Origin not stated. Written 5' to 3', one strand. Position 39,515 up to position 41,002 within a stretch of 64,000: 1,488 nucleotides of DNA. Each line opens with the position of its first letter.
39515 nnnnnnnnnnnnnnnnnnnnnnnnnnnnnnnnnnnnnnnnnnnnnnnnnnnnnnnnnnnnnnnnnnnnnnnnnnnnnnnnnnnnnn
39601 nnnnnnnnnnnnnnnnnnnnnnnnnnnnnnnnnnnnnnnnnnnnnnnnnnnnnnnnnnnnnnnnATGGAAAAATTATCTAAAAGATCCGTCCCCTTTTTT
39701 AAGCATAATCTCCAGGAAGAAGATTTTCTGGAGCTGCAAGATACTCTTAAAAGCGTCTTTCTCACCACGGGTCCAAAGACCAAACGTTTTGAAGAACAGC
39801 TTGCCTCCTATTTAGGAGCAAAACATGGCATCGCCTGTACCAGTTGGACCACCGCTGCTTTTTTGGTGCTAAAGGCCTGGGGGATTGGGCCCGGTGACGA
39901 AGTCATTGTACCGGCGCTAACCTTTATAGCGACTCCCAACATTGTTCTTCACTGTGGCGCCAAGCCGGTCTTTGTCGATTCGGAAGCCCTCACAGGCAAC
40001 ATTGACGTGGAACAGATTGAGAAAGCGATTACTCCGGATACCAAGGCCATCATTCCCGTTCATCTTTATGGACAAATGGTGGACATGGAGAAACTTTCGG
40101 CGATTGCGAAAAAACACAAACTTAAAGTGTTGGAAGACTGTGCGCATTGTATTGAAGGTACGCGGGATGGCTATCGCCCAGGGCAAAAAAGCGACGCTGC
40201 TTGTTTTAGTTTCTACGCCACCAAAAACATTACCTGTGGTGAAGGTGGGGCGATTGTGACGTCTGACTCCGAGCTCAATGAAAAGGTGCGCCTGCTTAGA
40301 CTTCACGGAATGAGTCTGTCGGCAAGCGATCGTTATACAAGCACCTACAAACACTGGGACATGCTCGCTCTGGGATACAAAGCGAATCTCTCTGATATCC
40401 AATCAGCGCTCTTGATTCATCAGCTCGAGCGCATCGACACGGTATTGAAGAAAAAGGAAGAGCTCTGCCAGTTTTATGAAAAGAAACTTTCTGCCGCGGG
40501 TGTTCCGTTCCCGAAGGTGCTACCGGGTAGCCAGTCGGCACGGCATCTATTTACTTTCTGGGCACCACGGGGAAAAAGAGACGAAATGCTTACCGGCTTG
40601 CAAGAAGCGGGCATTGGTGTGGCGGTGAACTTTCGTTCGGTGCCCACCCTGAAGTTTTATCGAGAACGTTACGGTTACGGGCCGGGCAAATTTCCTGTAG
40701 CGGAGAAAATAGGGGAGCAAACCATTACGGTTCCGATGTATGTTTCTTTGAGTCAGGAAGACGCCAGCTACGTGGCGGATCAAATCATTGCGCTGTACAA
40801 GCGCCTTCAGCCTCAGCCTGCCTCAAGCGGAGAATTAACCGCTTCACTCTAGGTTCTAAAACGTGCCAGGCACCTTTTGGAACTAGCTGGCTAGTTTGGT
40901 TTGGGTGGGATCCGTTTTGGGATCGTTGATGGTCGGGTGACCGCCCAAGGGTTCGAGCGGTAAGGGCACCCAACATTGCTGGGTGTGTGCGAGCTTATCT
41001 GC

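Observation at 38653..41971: Epimerase + DegT aminotransferase + Gfo/Idh/MocA oxidoreductase trio: GnnA/GnnB-like route to a 3-amino (GlcNAc3N-type) or 4-amino sugar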

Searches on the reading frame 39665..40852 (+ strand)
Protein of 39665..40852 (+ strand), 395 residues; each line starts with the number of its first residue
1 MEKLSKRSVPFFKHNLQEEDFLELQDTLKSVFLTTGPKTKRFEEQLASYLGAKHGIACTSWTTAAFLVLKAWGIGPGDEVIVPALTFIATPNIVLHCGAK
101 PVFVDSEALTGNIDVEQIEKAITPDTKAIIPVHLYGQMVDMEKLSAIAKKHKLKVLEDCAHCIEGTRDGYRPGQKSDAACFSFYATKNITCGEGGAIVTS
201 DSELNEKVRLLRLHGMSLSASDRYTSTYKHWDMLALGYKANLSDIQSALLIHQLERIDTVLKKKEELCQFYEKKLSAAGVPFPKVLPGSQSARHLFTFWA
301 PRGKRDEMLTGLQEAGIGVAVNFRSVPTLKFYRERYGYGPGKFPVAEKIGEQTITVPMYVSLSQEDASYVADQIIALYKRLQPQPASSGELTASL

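Call 3: search_protein_families(library=pfam, proteins=[window:39665-40852:+])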
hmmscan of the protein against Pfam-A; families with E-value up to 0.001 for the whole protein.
window:39665-40852:+ (395 aa): 5 families
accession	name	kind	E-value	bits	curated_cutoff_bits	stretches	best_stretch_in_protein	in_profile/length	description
PF01041.23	DegT_DnrJ_EryC1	-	1.5e-116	390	19.8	1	16-374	3-359/360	DegT/DnrJ/EryC1/StrS aminotransferase family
PF00155.27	Aminotran_1_2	-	4.3e-09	36.5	19.7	1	33-161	37-188/361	Aminotransferase class I and II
PF01212.27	Beta_elim_lyase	-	8.2e-09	35.6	27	1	37-221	32-233/288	Beta-eliminating lyase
PF01053.26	Cys_Met_Meta_PP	-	3.2e-07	29.7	27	1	36-162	51-177/381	Cys/Met metabolism PLP-dependent enzyme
PF00266.25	Aminotran_5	-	8e-07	28.8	21.5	1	40-321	46-337/371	Aminotransferase class-V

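Call 4: search_protein_families(library=ncbifam, proteins=[window:39665-40852:+])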
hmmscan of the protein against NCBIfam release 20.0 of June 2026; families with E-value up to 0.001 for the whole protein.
window:39665-40852:+ (395 aa): 33 families (the best 25 are shown)
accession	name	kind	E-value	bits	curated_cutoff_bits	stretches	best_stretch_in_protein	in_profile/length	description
TIGR03588.1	PseC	equivalog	1.5e-95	320.3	423.5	1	9-376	2-378/380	UDP-4-amino-4,6-dideoxy-N-acetyl-beta-L-altrosamine transaminase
NF008658.2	PRK11658.1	equivalog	4.5e-86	288.9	631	1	8-375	4-374/379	UDP-4-amino-4-deoxy-L-arabinose aminotransferase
TIGR04181.1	NHT_00031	hypoth_equivalog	4e-66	223.3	420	1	15-357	7-357/359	LegC family aminotransferase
NF008687.0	PRK11706.1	equivalog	1.7e-63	214.7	375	1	9-378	2-374/375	dTDP-4-amino-4,6-dideoxygalactose transaminase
TIGR04427.1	PLP_DesI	equivalog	4.4e-54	184.1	650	1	24-374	38-379/390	dTDP-4-dehydro-6-deoxyglucose aminotransferase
TIGR02379.1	ECA_wecE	subfamily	4.3e-52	177.1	434.85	1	11-377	4-374/376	dTDP-4-amino-4,6-dideoxy-D-glucose transaminase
NF011936.0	PRK15407.1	equivalog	1.5e-46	159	423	1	8-378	36-436/440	lipopolysaccharide biosynthesis protein RfbH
NF043007.1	CysBLyMetC_Staph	equivalog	3.7e-09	36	700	1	36-259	50-272/378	cystathionine beta-lyase MetC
TIGR01325.1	O_suc_HS_sulf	equivalog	5.8e-09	35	510.05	1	34-224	51-240/380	O-succinylhomoserine sulfhydrylase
NF005817.0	PRK07683.1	equivalog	2.9e-08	32.8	575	1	74-149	110-188/387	aminotransferase A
NF005871.0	PRK07811.1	equivalog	5.3e-08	31.8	513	1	34-213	58-236/389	cystathionine gamma-synthase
NF005816.0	PRK07682.1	equivalog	5.9e-08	31.7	620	1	73-158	110-202/390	aminotransferase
NF006003.0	PRK08133.1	equivalog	1e-07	31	522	1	35-224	64-253/396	O-succinylhomoserine sulfhydrylase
NF004769.0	PRK06107.1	equivalog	3.4e-07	29.4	617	1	56-130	96-171/402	aspartate transaminase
NF041364.1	GntC_guanitoxin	equivalog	5e-07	28.9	415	1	56-158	63-173/356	guanitoxin biosynthesis PLP-dependent (S)-gamma-hydroxy-L-arginine cyclodehydratase GntC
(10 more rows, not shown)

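Call 5: search_solved_structures(query=window:39665-40852:+, max_evalue=1e-20)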
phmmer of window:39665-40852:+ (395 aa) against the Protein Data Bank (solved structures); distinct sequences matched with E-value up to 1e-20: 55.
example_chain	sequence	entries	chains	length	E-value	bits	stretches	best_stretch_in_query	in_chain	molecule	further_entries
8sng_A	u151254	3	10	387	2.9e-66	227.2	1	9-371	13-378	UDP-4-amino-4-deoxy-L-arabinose--oxoglutarate aminotransferase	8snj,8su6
3bn1_A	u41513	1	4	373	2.2e-65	224.2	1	22-370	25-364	Perosamine synthetase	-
3dr7_A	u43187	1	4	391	2.4e-65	224.1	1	18-370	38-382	Putative perosamine synthetase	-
3dr4_A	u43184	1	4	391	1.7e-64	221.4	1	18-370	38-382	Putative perosamine synthetase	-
1mdo_A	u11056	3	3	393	6.4e-64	219.4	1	7-370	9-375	ArnB aminotransferase | UDP-4-amino-4-deoxy-L-arabinose--oxoglutarate aminotransferase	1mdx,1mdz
3frk_A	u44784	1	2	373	1.4e-63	218.3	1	19-376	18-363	QdtB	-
4oca_A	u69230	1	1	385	4.5e-63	216.7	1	7-370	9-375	UDP-4-amino-4-deoxy-L-arabinose--oxoglutarate aminotransferase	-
4lc3_A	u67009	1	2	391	3.2e-61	210.6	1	8-375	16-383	Putative UDP-4-amino-4-deoxy-l-arabinose--oxoglutarate aminotransferase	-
6ewj_A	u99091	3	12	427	3.2e-58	200.7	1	6-374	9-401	Putative capsular polysaccharide biosynthesis protein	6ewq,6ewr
7b0d_A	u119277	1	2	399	5.6e-57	196.6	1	16-371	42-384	Glutamine--scyllo-inositol transaminase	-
7n63_A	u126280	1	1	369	1.5e-55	191.9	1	17-372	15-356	Putative aminotransferase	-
3nyu_A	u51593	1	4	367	3.1e-53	184.3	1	26-364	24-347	Aminotransferase WbpE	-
3nu7_A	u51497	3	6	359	3.2e-53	184.2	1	26-363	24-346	Aminotransferase WbpE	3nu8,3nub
8e75_A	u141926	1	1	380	6.3e-53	183.3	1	32-367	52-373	DegT/DnrJ/EryC1/StrS aminotransferase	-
8e77_A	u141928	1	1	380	6.3e-53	183.3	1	32-367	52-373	DegT/DnrJ/EryC1/StrS aminotransferase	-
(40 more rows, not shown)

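Call 12: find_homologous_proteins(query=window:39665-40852:+, max_evalue=1e-30)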
Query window:39665-40852:+ (395 aa): 7969 proteins with E <= 1e-30 among 8000 candidates; the best 120 are listed.
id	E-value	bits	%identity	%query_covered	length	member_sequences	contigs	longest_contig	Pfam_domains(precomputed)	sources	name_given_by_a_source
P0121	1.7e-264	894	100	100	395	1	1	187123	PF00155.28,PF00266.26,PF01212.28,PF01053.27,PF01041.24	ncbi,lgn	-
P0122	1.2e-165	569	65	94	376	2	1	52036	PF00155.28,PF01041.24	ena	-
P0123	2.0e-165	568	64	95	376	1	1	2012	PF00155.28,PF01212.28,PF01041.24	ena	-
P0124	5.7e-163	560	65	94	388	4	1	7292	PF01041.24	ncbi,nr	ncbi:MAG: DegT/DnrJ/EryC1/StrS family aminotransferase [Bdellovibrionales bacterium]|nr:DegT/DnrJ/Er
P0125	2.6e-162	558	62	94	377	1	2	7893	PF00155.28,PF01212.28,PF01041.24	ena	-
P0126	1.4e-160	552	63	94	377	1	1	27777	PF00155.28,PF00266.26,PF01212.28,PF01041.24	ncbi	-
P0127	1.6e-160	552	64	94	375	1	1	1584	PF00155.28,PF01212.28,PF01041.24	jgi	jgi:UDP-4-amino-4-deoxy-L-arabinose-oxoglutarate aminotransferase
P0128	8.6e-160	550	63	96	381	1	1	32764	PF00155.28,PF01212.28,PF01041.24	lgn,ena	-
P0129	1.1e-159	550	63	94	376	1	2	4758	PF01041.24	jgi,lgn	jgi:UDP-4-amino-4-deoxy-L-arabinose-oxoglutarate aminotransferase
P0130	5.2e-158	544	61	95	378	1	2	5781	PF00155.28,PF00266.26,PF01041.24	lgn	-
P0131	5.5e-158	544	62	93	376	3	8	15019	PF00155.28,PF01212.28,PF01041.24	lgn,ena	-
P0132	6.3e-158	544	62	94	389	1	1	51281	PF00155.28,PF01212.28,PF01041.24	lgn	-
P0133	7.7e-158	543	61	95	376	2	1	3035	PF00155.28,PF01212.28,PF01041.24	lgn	-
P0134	1.9e-157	542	62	93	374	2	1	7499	PF00155.28,PF01212.28,PF01041.24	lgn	-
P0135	7.4e-157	540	63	94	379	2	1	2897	PF00155.28,PF01041.24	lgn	-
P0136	5.2e-156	537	61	95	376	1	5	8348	PF00155.28,PF01212.28,PF01041.24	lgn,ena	-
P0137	2.9e-154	532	61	94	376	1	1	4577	PF00155.28,PF01212.28,PF01041.24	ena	-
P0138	5.9e-154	531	62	93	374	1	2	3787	PF01041.24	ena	-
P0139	5.1e-153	528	61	95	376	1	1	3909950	PF00155.28,PF01212.28,PF01041.24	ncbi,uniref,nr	ncbi:aminotransferase class I/II-fold pyridoxal phosphate-dependent enzyme [Pseudodesulfovibrio cash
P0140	2.1e-152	526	62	96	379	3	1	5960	PF00155.28,PF01212.28,PF01041.24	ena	-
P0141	2.5e-152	525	60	94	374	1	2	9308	PF01041.24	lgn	-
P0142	3.9e-152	525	60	95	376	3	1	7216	PF00155.28,PF01212.28,PF01041.24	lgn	-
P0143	1.8e-151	522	62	94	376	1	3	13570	PF00155.28,PF01212.28,PF01041.24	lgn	-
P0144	2.0e-151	522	58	93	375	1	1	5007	PF01041.24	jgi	jgi:dTDP-4-amino-4,6-dideoxygalactose transaminase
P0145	2.2e-151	522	59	93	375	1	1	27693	PF01041.24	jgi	jgi:dTDP-4-amino-4,6-dideoxygalactose transaminase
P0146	2.5e-151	522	62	94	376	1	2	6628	PF00155.28,PF01212.28,PF01053.27,PF01041.24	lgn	-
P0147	3.6e-151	522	61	93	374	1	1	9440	PF01041.24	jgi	jgi:UDP-4-amino-4-deoxy-L-arabinose-oxoglutarate aminotransferase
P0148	3.8e-151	521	64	92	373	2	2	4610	PF00155.28,PF01041.24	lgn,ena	-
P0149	7.6e-151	520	61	93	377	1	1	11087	PF00155.28,PF01212.28,PF01041.24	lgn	-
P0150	3.9e-150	518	62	93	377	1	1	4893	PF00155.28,PF01212.28,PF01041.24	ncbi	-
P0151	1.4e-149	516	62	93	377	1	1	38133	PF00155.28,PF00266.26,PF01212.28,PF01041.24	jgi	jgi:dTDP-4-amino-4,6-dideoxygalactose transaminase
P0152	1.9e-149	516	61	93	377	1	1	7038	PF00155.28,PF01212.28,PF01041.24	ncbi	-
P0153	2.5e-149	515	59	94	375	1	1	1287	PF00155.28,PF01041.24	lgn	-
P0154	6.7e-149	514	61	93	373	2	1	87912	PF00155.28,PF01041.24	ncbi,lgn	ncbi:MAG: DegT/DnrJ/EryC1/StrS family aminotransferase [Bacillota bacterium]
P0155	9.3e-149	514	61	93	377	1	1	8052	PF00155.28,PF01212.28,PF01041.24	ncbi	-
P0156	3.1e-148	512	60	94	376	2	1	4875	PF00155.28,PF01212.28,PF01041.24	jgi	jgi:dTDP-4-amino-4,6-dideoxygalactose transaminase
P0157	1.7e-147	509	61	94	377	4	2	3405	PF00155.28,PF01041.24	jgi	jgi:UDP-4-amino-4-deoxy-L-arabinose-oxoglutarate aminotransferase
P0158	9.1e-147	507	58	93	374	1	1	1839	PF01041.24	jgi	jgi:UDP-4-amino-4-deoxy-L-arabinose-oxoglutarate aminotransferase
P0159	1.4e-146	506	60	94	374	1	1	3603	PF00155.28,PF01212.28,PF01041.24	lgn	-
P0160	4.1e-146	505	59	93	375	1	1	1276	PF00155.28,PF01041.24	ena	-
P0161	1.0e-145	504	60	95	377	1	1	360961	PF00155.28,PF01212.28,PF01041.24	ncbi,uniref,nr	ncbi:aminotransferase class I/II-fold pyridoxal phosphate-dependent enzyme [Pseudodesulfovibrio sp. 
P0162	1.2e-144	500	60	93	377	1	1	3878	PF00155.28,PF00266.26,PF01212.28,PF01041.24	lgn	-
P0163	2.3e-144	499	58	95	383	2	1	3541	PF00155.28,PF01212.28,PF01041.24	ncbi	-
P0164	2.7e-144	499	58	94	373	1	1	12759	PF00155.28,PF01212.28,PF01041.24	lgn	-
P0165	5.9e-144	498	60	93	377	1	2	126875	PF01041.24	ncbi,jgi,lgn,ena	-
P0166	9.9e-144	497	60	94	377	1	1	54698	PF00155.28,PF01212.28,PF01041.24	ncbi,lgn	ncbi:MAG: DegT/DnrJ/EryC1/StrS family aminotransferase [Pseudomonadota bacterium]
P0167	1.0e-143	497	60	91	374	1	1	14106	PF00155.28,PF01212.28,PF01041.24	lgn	-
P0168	1.1e-143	497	61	93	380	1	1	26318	PF00266.26,PF01212.28,PF01041.24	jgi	jgi:UDP-4-amino-4-deoxy-L-arabinose-oxoglutarate aminotransferase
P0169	3.5e-143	495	57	94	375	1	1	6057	PF00155.28,PF01041.24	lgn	-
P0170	1.1e-142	494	57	94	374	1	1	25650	PF00155.28,PF01041.24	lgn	-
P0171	1.1e-142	494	60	92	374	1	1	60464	PF00464.26,PF00155.28,PF00266.26,PF01212.28,PF01053.27,PF01041.24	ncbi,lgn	-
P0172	2.2e-142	493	57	95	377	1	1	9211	PF01041.24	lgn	-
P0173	2.7e-142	492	57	94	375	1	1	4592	PF00155.28,PF01041.24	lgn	-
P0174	3.4e-142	492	60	92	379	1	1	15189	PF00155.28,PF01212.28,PF01041.24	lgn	-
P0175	1.7e-141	490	56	98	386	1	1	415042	PF01212.28,PF01041.24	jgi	jgi:dTDP-4-amino-4,6-dideoxygalactose transaminase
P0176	1.8e-141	490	59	92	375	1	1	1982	PF01212.28,PF01041.24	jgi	-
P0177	2.7e-141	489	57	94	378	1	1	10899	PF00155.28,PF01212.28,PF01041.24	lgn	-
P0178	3.1e-141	489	59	93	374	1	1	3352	PF00155.28,PF00266.26,PF01212.28,PF01041.24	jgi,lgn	-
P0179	3.7e-141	489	57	94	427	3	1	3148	PF00155.28,PF01041.24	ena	-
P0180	6.9e-141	488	57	94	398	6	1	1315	PF00155.28,PF01041.24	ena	-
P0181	9.3e-141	487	57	94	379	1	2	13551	PF01041.24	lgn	-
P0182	1.8e-140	486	57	94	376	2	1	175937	PF00155.28,PF01041.24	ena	-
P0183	1.9e-140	486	58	94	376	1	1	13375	PF01212.28,PF01041.24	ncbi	-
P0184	5.7e-140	485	58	94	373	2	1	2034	PF00155.28,PF01212.28,PF01041.24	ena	-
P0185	5.7e-140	485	57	94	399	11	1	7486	PF00155.28,PF01041.24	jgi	jgi:UDP-4-amino-4-deoxy-L-arabinose-oxoglutarate aminotransferase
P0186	1.3e-139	484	58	91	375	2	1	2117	PF01212.28,PF01041.24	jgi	jgi:dTDP-4-amino-4,6-dideoxygalactose transaminase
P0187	1.5e-139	483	58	92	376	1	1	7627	PF00155.28,PF01212.28,PF01053.27,PF01041.24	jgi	-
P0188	2.1e-139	483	58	93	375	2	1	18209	PF00155.28,PF00266.26,PF01212.28,PF01041.24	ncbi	-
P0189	2.4e-139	483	55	94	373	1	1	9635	PF00155.28,PF01212.28,PF01041.24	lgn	-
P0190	2.9e-139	482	58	94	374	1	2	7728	PF00464.26,PF00155.28,PF00266.26,PF01212.28,PF01053.27,PF01041.24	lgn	-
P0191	3.8e-139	482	57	93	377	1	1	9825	PF00155.28,PF00266.26,PF01212.28,PF01041.24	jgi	-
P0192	4.1e-139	482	57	93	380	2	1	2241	PF00155.28,PF00266.26,PF01212.28,PF01053.27,PF01041.24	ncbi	-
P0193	4.3e-139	482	58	92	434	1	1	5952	PF00155.28,PF00266.26,PF01212.28,PF01053.27,PF01041.24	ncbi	-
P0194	1.0e-138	481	56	93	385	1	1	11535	PF00155.28,PF00266.26,PF01212.28,PF01053.27,PF01041.24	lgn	-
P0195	1.5e-138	480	58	92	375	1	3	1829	PF01212.28,PF01041.24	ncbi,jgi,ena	-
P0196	1.8e-138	480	54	96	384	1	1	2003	PF00155.28,PF00266.26,PF01212.28,PF01053.27,PF01041.24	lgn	-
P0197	1.9e-138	480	59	94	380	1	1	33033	PF00155.28,PF01212.28,PF01041.24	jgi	jgi:UDP-4-amino-4-deoxy-L-arabinose-oxoglutarate aminotransferase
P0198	2.1e-138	480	64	82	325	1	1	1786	PF01041.24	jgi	jgi:UDP-4-amino-4-deoxy-L-arabinose-oxoglutarate aminotransferase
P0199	3.8e-138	479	57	93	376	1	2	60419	PF01041.24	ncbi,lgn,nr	ncbi:MAG: DegT/DnrJ/EryC1/StrS family aminotransferase [Candidatus Omnitrophica bacterium]|nr:DegT/D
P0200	4.7e-138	478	58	93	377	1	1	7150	PF00155.28,PF01212.28,PF01041.24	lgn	-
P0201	5.3e-138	478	56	94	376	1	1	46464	PF00155.28,PF01212.28,PF01041.24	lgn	-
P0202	9.9e-138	477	58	93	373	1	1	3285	PF00155.28,PF01212.28,PF01041.24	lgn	-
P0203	1.0e-137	477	57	91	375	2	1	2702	PF01212.28,PF01041.24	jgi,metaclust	metaclust:\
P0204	1.4e-137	477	58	93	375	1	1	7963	PF00155.28,PF00266.26,PF01212.28,PF01041.24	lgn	-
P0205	1.9e-137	476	56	95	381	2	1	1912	PF01041.24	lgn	-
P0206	4.9e-137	475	58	93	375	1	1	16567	PF00155.28,PF00266.26,PF01212.28,PF01041.24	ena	-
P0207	4.9e-137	475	59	93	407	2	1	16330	PF00155.28,PF00266.26,PF01041.24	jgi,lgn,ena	-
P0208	5.4e-137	475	57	92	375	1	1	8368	PF00155.28,PF00266.26,PF01212.28,PF01041.24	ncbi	-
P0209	5.7e-137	475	58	92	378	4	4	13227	PF00266.26,PF01212.28,PF01041.24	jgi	jgi:UDP-4-amino-4-deoxy-L-arabinose-oxoglutarate aminotransferase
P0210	6.0e-137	475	58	92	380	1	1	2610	PF01041.24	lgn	-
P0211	6.2e-137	475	55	93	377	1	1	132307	PF01041.24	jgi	jgi:UDP-4-amino-4-deoxy-L-arabinose-oxoglutarate aminotransferase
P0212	7.5e-137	474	58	93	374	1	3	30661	PF00155.28,PF01212.28,PF01041.24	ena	-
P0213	1.1e-136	474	58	94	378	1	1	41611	PF01212.28,PF01053.27,PF01041.24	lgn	-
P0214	1.2e-136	474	57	93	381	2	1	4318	PF01212.28,PF01041.24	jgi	jgi:UDP-4-amino-4-deoxy-L-arabinose-oxoglutarate aminotransferase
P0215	1.3e-136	474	57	93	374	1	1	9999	PF01212.28,PF01041.24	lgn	-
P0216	2.1e-136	473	58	92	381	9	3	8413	PF01212.28,PF01041.24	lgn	-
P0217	2.1e-136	473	57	94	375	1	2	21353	PF00155.28,PF01041.24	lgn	-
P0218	2.4e-136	473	56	93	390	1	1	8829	PF00155.28,PF01212.28,PF01041.24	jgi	jgi:UDP-4-amino-4-deoxy-L-arabinose-oxoglutarate aminotransferase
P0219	2.8e-136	473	57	93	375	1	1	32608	PF00155.28,PF01212.28,PF01041.24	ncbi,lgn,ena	-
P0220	5.2e-136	472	57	94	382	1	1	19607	PF00155.28,PF00266.26,PF01212.28,PF01053.27,PF01041.24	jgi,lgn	jgi:UDP-4-amino-4-deoxy-L-arabinose-oxoglutarate aminotransferase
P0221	8.2e-136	471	58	93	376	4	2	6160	PF00155.28,PF01041.24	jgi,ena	-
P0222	9.0e-136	471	55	95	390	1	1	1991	PF00155.28,PF01041.24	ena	-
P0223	9.3e-136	471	57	93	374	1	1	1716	PF01212.28,PF01041.24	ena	-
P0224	9.4e-136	471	56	93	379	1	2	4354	PF00155.28,PF01212.28,PF01041.24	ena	-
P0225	9.6e-136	471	57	93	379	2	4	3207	PF00155.28,PF00266.26,PF01212.28,PF01053.27,PF01041.24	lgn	-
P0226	1.1e-135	471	58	92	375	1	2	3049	PF00155.28,PF00266.26,PF01212.28,PF01041.24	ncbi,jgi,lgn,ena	jgi:UDP-4-amino-4-deoxy-L-arabinose-oxoglutarate aminotransferase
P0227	1.1e-135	471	58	93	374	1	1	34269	PF00155.28,PF00266.26,PF01041.24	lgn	-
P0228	1.4e-135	470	57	93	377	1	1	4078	PF01212.28,PF01041.24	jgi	jgi:UDP-4-amino-4-deoxy-L-arabinose-oxoglutarate aminotransferase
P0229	1.4e-135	470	58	93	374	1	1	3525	PF01041.24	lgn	-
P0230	1.6e-135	470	54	94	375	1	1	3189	PF00155.28,PF01041.24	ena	-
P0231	1.9e-135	470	57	93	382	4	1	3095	PF00155.28,PF01041.24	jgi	-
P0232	2.0e-135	470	56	93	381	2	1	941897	PF00155.28,PF01041.24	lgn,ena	-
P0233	2.3e-135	469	57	93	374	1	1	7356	PF01041.24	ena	-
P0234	2.6e-135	469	56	94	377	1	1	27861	PF00155.28,PF00266.26,PF01212.28,PF01041.24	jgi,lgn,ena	-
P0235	3.2e-135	469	55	94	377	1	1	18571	PF00155.28,PF00266.26,PF01041.24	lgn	-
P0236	3.5e-135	469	57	93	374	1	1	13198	PF00155.28,PF01212.28,PF01041.24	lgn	-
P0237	3.9e-135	469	56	90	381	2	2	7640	PF00155.28,PF00266.26,PF01212.28,PF01053.27,PF01041.24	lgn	-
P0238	4.2e-135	469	60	93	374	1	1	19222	PF00155.28,PF00266.26,PF01212.28,PF01053.27,PF01041.24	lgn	-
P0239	4.6e-135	469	57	94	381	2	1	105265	PF01212.28,PF01041.24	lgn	-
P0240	5.8e-135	468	56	93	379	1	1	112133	PF00464.26,PF00155.28,PF01212.28,PF01041.24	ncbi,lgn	-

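Call 18: find_encoding_contigs(protein=P0122, flank=10000, max_places=1)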
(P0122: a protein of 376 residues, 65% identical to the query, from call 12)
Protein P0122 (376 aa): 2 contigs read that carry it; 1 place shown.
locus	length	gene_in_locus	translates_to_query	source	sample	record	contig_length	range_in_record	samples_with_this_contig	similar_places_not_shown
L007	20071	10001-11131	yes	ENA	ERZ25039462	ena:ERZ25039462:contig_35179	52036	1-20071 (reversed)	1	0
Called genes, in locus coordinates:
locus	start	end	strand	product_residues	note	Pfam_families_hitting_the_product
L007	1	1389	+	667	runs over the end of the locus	PF01344:Kelch_1 (faint), PF07250:Glyoxal_oxid_N (faint), PF09118:GO-like_E_set, PF13313:DUF4082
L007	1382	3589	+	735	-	PF04234:CopC (faint), PF13205:Big_5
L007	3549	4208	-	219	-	-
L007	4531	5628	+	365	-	PF17957:Big_7, PF13313:DUF4082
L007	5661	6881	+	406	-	PF04234:CopC (faint), PF13205:Big_5, PF13313:DUF4082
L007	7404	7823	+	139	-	PF04138:GtrA_DPMS_TM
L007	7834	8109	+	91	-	-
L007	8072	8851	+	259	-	PF00583:Acetyltransf_1, PF13673:Acetyltransf_10, PF13508:Acetyltransf_7, PF08445:FR47 (faint)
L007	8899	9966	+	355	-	PF01073:3Beta_HSD, PF01370:Epimerase, PF02719:Polysacc_synt_2 (weak), PF04321:RmlD_sub_bind, PF13460:NAD_binding_10, PF16363:GDP_Man_Dehyd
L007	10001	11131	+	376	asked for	PF01041:DegT_DnrJ_EryC1, PF00155:Aminotran_1_2 (faint)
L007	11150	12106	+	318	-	PF00535:Glycos_transf_2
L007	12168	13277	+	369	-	PF01266:DAO, PF01946:Thi4 (weak), PF12831:FAD_oxidored (faint), PF13450:NAD_binding_8 (weak)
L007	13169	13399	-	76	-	-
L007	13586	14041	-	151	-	PF00248:Aldo_ket_red (weak)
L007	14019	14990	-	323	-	PF00501:AMP-binding, PF13193:AMP-binding_C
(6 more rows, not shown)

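Call 19: find_encoding_contigs(protein=P0139, flank=10000, max_places=1)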
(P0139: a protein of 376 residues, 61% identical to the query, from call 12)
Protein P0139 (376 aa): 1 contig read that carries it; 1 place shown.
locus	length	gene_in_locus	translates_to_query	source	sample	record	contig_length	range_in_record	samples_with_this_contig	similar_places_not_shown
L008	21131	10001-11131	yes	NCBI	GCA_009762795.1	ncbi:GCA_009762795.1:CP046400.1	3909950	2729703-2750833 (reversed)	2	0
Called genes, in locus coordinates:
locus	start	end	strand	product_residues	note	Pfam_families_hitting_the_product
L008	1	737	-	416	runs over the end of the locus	PF03562:MltA, PF06725:3D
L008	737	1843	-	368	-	PF01594:AI-2E_transport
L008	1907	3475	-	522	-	PF00072:Response_reg, PF00512:HisKA, PF02518:HATPase_c, PF00072:Response_reg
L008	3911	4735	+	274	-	PF00497:SBP_bac_3, PF10613:Lig_chan-Glu_bd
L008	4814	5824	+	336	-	PF00528:BPD_transp_1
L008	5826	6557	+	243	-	PF00005:ABC_tran, PF02463:SMC_N, PF09818:ABC_ATPase (faint), PF13304:AAA_21 (weak)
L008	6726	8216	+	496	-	-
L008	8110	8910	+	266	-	PF00583:Acetyltransf_1, PF13673:Acetyltransf_10, PF13508:Acetyltransf_7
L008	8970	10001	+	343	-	PF01073:3Beta_HSD, PF01370:Epimerase, PF04321:RmlD_sub_bind, PF05368:NmrA, PF13460:NAD_binding_10, PF16363:GDP_Man_Dehyd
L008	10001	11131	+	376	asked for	PF00155:Aminotran_1_2 (weak), PF01041:DegT_DnrJ_EryC1, PF01212:Beta_elim_lyase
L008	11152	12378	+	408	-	PF13439:Glyco_transf_4, PF13477:Glyco_trans_4_2 (weak), PF13579:Glyco_trans_4_4, PF00534:Glycos_transf_1, PF13692:Glyco_trans_1_4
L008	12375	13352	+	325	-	PF03706:LPG_synthase_TM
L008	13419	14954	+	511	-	PF04055:Radical_SAM, PF13186:SPASM (faint)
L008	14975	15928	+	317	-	PF01073:3Beta_HSD, PF01370:Epimerase, PF04321:RmlD_sub_bind, PF07993:NAD_binding_4 (faint), PF16363:GDP_Man_Dehyd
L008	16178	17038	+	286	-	PF03102:NeuB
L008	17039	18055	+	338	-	-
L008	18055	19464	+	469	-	PF02348:CTP_transf_3, PF12804:NTP_transf_3 (weak)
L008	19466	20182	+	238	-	PF08889:WbqC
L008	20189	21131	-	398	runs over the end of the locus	PF13469:Sulfotransfer_3, PF00685:Sulfotransfer_1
